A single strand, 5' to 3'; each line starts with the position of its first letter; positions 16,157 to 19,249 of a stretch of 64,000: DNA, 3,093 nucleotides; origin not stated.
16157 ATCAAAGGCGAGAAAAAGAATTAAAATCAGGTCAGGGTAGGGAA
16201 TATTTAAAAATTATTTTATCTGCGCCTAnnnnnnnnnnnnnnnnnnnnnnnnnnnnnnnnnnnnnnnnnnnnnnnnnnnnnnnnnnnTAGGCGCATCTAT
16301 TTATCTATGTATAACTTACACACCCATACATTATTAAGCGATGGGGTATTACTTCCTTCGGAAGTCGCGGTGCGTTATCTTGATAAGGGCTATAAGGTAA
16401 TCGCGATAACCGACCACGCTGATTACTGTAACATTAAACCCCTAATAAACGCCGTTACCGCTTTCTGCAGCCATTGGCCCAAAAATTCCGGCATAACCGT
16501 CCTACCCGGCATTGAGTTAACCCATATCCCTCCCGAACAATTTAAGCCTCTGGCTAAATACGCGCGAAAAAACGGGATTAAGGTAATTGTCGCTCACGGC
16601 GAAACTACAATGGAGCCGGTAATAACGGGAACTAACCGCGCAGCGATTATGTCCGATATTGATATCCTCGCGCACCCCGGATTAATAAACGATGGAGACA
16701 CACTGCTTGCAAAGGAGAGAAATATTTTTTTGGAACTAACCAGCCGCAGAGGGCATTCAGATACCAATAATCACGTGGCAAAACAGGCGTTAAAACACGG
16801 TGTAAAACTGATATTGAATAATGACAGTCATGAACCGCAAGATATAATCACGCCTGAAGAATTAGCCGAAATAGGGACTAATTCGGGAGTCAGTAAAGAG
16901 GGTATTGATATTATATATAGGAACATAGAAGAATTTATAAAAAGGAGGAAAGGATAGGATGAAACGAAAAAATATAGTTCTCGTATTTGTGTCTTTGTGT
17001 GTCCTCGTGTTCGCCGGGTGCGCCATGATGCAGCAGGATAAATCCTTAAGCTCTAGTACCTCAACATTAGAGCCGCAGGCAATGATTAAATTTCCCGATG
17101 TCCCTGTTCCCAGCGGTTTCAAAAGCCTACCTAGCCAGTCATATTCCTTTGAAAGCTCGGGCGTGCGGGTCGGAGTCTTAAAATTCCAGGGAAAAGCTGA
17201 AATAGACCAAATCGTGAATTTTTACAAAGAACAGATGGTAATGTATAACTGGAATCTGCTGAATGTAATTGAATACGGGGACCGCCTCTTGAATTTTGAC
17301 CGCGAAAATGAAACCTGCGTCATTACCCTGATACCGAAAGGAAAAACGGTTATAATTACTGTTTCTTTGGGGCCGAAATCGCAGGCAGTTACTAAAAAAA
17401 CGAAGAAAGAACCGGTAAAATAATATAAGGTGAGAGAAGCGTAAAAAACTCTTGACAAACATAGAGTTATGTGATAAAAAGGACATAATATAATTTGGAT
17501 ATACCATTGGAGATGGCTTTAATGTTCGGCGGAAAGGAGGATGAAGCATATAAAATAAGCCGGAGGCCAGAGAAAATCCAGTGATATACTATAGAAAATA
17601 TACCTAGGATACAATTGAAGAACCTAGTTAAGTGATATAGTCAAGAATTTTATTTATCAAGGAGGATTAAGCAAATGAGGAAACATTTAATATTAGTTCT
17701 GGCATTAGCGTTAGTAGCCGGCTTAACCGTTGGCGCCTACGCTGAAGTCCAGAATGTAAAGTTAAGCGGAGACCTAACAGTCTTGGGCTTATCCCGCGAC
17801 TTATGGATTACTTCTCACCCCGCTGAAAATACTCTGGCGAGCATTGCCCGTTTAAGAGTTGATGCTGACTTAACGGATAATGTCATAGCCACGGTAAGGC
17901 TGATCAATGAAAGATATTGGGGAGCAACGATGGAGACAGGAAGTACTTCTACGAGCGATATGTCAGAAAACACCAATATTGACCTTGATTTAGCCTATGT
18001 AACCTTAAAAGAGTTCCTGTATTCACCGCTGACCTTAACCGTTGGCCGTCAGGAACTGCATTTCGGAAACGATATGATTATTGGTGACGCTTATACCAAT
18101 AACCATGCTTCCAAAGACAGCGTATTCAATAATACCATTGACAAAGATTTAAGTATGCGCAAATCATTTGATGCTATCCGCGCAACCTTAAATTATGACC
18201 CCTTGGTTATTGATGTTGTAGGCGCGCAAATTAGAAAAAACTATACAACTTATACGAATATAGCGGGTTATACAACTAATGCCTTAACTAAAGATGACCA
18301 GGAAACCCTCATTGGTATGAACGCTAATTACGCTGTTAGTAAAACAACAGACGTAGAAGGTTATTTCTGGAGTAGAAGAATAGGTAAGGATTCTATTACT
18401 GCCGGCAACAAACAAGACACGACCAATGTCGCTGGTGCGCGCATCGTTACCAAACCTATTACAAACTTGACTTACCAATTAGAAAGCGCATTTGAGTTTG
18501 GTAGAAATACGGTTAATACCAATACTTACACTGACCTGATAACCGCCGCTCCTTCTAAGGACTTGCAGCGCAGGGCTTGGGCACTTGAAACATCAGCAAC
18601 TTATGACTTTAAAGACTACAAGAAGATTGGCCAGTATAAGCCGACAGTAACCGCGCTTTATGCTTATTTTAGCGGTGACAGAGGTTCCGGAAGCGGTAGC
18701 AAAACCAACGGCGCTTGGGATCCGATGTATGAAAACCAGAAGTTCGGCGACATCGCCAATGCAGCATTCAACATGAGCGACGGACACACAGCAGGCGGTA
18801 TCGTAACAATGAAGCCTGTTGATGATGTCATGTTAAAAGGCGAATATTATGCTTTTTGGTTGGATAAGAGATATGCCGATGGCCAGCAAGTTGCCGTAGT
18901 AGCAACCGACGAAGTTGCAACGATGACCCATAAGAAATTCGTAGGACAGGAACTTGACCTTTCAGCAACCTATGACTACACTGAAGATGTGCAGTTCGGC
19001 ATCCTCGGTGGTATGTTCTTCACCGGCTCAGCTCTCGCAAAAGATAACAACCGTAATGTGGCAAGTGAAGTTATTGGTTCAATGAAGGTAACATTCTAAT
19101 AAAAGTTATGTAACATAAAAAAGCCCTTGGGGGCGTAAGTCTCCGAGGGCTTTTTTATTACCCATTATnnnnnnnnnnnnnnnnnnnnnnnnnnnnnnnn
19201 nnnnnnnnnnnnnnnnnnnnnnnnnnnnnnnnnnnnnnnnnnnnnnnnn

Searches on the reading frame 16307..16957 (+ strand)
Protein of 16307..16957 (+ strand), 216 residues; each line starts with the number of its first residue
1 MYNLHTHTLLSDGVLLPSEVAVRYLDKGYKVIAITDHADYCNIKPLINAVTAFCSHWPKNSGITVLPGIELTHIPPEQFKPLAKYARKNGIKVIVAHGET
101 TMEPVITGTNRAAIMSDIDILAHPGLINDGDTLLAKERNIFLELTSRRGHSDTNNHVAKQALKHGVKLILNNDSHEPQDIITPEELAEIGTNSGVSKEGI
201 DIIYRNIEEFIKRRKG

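Call 10: search_protein_families(library=pfam, proteins=[window:16307-16957:+], max_evalue=0.0001)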
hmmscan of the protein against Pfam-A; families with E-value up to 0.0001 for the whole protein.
window:16307-16957:+ (216 aa): 1 family
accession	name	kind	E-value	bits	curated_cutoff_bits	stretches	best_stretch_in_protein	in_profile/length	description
PF02811.25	PHP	-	1.6e-07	32.3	26.4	1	4-88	2-71/164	PHP domain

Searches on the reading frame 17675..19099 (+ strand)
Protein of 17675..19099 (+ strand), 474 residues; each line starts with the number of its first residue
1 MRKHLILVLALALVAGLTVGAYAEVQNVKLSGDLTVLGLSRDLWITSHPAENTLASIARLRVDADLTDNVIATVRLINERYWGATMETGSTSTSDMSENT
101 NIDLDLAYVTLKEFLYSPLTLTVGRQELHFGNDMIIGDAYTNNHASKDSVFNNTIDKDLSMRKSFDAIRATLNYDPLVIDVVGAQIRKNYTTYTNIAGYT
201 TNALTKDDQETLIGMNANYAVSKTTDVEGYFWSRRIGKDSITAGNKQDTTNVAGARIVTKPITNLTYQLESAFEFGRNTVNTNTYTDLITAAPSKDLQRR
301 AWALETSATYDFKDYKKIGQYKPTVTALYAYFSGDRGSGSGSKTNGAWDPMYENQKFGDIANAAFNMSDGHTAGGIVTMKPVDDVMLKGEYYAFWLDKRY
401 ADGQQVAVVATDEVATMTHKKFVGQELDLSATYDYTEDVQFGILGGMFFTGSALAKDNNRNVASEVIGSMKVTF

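Call 10: search_protein_families(library=pfam, proteins=[window:17675-19099:+], max_evalue=0.0001)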
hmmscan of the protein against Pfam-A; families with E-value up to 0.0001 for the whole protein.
window:17675-19099:+ (474 aa): 1 family
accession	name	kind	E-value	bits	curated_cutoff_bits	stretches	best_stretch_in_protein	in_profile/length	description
PF13372.12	Alginate_exp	-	5.9e-24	85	25.2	1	45-461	23-388/395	Alginate export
